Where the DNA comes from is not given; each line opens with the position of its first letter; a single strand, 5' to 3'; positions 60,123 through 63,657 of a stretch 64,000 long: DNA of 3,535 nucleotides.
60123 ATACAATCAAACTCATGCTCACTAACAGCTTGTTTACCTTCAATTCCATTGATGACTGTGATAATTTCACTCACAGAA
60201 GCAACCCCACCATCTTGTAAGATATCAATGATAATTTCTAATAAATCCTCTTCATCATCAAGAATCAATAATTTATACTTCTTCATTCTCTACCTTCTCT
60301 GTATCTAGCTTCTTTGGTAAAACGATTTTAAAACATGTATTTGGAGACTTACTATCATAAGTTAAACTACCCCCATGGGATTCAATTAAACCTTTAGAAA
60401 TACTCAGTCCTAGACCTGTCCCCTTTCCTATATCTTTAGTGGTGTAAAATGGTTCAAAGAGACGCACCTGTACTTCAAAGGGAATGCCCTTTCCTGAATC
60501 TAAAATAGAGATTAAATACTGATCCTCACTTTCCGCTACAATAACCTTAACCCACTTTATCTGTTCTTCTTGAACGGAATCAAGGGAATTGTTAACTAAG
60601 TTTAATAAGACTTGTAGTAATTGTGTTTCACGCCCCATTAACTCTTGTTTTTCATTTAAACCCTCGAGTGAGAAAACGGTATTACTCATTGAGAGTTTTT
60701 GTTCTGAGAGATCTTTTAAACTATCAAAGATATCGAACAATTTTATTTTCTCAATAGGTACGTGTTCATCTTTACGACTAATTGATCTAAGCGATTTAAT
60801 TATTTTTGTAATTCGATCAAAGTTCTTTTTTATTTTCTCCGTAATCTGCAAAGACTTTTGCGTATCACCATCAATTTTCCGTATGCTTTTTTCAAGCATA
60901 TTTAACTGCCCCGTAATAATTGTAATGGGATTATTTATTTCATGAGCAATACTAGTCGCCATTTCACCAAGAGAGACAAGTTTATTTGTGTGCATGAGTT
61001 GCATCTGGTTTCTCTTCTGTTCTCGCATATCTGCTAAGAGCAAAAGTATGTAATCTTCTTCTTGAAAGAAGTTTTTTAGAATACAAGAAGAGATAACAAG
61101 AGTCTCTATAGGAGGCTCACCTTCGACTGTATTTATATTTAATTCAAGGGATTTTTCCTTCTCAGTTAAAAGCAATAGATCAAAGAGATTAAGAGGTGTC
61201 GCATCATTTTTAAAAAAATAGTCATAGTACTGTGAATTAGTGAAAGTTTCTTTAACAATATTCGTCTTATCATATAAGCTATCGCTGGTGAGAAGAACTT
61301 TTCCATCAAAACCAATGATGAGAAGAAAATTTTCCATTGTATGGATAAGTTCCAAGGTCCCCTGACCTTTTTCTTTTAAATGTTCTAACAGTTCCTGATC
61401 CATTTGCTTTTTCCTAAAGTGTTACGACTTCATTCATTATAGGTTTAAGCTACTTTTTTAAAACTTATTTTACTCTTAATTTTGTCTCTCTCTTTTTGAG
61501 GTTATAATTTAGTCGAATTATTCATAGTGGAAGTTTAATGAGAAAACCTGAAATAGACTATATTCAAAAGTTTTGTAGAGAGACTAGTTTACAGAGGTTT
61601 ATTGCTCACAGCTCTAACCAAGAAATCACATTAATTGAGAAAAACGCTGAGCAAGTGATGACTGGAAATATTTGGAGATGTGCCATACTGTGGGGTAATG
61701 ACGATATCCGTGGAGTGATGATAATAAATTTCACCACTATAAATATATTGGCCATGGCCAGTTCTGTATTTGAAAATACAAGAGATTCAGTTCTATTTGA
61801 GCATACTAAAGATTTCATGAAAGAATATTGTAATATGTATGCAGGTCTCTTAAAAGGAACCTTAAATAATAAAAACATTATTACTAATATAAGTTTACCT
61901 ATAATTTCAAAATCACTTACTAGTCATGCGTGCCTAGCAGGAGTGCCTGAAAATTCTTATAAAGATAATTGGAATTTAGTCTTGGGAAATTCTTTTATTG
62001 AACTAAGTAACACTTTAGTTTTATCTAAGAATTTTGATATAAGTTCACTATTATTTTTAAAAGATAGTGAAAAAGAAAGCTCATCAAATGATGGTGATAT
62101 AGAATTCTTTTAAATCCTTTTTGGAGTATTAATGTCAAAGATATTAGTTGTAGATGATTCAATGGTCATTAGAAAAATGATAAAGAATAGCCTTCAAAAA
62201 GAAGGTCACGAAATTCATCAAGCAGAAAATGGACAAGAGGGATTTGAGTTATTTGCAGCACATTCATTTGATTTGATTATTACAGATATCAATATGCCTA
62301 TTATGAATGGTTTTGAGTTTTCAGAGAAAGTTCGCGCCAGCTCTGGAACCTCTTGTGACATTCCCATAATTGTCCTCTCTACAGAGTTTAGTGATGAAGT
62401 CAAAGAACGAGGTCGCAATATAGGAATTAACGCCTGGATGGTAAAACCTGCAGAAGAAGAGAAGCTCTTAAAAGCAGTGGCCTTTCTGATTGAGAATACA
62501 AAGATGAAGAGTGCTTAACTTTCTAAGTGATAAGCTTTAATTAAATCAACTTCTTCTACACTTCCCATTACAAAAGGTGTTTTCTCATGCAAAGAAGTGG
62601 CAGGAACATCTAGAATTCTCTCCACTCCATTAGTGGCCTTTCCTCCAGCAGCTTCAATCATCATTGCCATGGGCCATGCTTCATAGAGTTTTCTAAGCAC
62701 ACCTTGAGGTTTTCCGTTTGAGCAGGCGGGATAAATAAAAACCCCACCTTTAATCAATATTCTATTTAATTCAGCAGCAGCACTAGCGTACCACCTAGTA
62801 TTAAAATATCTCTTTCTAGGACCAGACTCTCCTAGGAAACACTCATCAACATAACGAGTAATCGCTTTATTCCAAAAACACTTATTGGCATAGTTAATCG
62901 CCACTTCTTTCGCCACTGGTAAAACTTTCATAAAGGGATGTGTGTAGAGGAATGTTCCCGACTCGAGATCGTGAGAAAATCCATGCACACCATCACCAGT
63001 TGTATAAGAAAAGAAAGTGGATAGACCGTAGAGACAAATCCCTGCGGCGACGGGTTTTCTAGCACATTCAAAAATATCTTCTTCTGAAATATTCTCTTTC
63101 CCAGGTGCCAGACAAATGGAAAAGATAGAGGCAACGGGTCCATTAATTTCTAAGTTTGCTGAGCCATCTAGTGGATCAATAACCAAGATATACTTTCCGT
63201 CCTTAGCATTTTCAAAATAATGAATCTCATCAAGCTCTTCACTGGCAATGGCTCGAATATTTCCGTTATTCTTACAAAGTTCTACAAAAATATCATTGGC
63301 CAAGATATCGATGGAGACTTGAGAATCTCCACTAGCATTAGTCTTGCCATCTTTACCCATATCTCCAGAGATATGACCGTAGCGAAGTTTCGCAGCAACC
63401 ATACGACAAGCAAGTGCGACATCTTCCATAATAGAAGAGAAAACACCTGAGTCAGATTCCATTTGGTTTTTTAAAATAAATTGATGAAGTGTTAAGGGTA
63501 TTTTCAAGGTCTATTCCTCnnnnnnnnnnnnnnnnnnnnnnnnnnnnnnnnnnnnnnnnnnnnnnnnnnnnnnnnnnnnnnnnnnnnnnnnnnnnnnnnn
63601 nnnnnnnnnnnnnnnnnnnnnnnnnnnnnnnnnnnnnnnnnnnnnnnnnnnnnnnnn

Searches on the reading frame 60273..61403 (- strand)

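Call 42: search_protein_families(library=ncbifam, proteins=[window:60273-61403:-], max_evalue=0.00001)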
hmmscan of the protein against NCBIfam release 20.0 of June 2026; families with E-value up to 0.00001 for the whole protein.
window:60273-61403:- (376 aa): 70 families (the best 25 are shown)
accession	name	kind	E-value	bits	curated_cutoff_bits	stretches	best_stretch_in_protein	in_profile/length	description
NF008468.0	PRK11360.1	equivalog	6e-52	176.8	646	1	5-367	259-611/616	two-component system sensor histidine kinase AtoS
NF047466.1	hybrid_RR_LvrB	exception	2.5e-47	161.8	500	1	126-362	133-374/377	hybrid histidine kinase/response regulator LvrB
NF052574.1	HisKinEspCMyxo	equivalog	2.6e-37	128.4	1200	1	117-366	389-639/785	serine histidine kinase EspC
NF046020.1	HisKinCckABruc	equivalog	2.4e-34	118.3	1000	1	116-371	451-714/868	cell cycle histidine kinase CckA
NF047794.1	HisKinPtgB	equivalog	3.7e-34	118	1000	1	131-352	428-642/656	two-component system sensor histidine kinase PgtB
NF038348.1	T2SS_HK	subfamily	9e-34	116.8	450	2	197-363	410-572/574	histidine kinase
NF052573.1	HisKinEspAMyxo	equivalog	1.7e-32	112.3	1400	1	121-363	360-610/755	serine histidine kinase EspA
NF007688.0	PRK10364.1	equivalog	2.4e-32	112.3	479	1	127-368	222-455/460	two-component system sensor histidine kinase ZraS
NF046044.1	PnpS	equivalog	7.9e-30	104.1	400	1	4-363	45-390/390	two-component system histidine kinase PnpS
NF041777.1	sens_FixL_Rhizob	equivalog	1.3e-29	103.2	850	1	132-363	249-480/485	sensor protein FixL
NF010076.0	PRK13557.1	subfamily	8.4e-29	100.4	631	1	129-372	147-402/540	histidine kinase famiy protein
NF046026.1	HisKinCckACaul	equivalog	2e-28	98.9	1000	1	113-373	270-541/678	cell cycle histidine kinase CckA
NF047497.1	HK_LIC_12097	equivalog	4.6e-28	98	500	1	115-364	120-366/367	LIC_12097 family sensor histidine kinase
NF010411.0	PRK13837.1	equivalog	1.2e-27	96.3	647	1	128-367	433-678/828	two-component system VirA-like sensor kinase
TIGR02966.1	phoR_proteo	equivalog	1.5e-26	93.2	334.2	1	150-354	119-324/333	phosphate regulon sensor histidine kinase PhoR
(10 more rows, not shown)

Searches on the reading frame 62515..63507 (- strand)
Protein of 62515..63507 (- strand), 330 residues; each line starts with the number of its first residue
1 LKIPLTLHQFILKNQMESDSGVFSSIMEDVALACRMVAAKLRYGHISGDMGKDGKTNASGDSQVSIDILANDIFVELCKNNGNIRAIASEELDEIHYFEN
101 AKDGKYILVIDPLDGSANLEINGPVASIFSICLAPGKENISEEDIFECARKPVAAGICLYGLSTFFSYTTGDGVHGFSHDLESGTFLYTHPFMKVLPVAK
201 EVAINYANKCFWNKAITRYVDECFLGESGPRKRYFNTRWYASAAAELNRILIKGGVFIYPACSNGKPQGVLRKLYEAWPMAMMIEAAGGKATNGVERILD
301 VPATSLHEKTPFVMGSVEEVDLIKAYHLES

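Call 42: search_protein_families(library=ncbifam, proteins=[window:62515-63507:-], max_evalue=0.00001)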
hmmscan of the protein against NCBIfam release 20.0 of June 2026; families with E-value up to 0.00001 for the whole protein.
window:62515-63507:- (330 aa): 10 families
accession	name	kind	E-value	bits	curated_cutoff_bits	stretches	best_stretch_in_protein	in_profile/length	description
NF006779.0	PRK09293.1-3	equivalog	1.9e-97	326.3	349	1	6-329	5-332/334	class 1 fructose-bisphosphatase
NF006778.0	PRK09293.1-1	equivalog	2.1e-82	276.5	368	1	5-326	5-328/335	class 1 fructose-bisphosphatase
NF006780.0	PRK09293.1-4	equivalog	1.1e-78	264.7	358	1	24-329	25-324/343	class 1 fructose-bisphosphatase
NF006783.0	PRK09293.2-4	equivalog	2.1e-42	145.2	521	1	12-326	18-309/315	class 1 fructose-bisphosphatase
NF006784.0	PRK09293.2-5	equivalog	4.8e-37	127.7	395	1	29-325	3-274/279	class 1 fructose-bisphosphatase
NF006782.0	PRK09293.2-3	equivalog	5.1e-34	117.7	457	1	26-326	4-278/280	class 1 fructose-bisphosphatase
NF006786.0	PRK09293.3-3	subfamily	2.1e-31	109.2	428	1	25-322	6-280/286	class 1 fructose-bisphosphatase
NF006785.0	PRK09293.3-2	equivalog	4e-30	105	477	1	37-323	26-286/291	class 1 fructose-bisphosphatase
NF006781.0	PRK09293.2-1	equivalog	4.8e-15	55.6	576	1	235-326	197-286/290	class 1 fructose-bisphosphatase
NF009321.0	PRK12676.1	equivalog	6.9e-12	45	264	1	52-139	33-113/264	bifunctional fructose-bisphosphatase/inositol-phosphate phosphatase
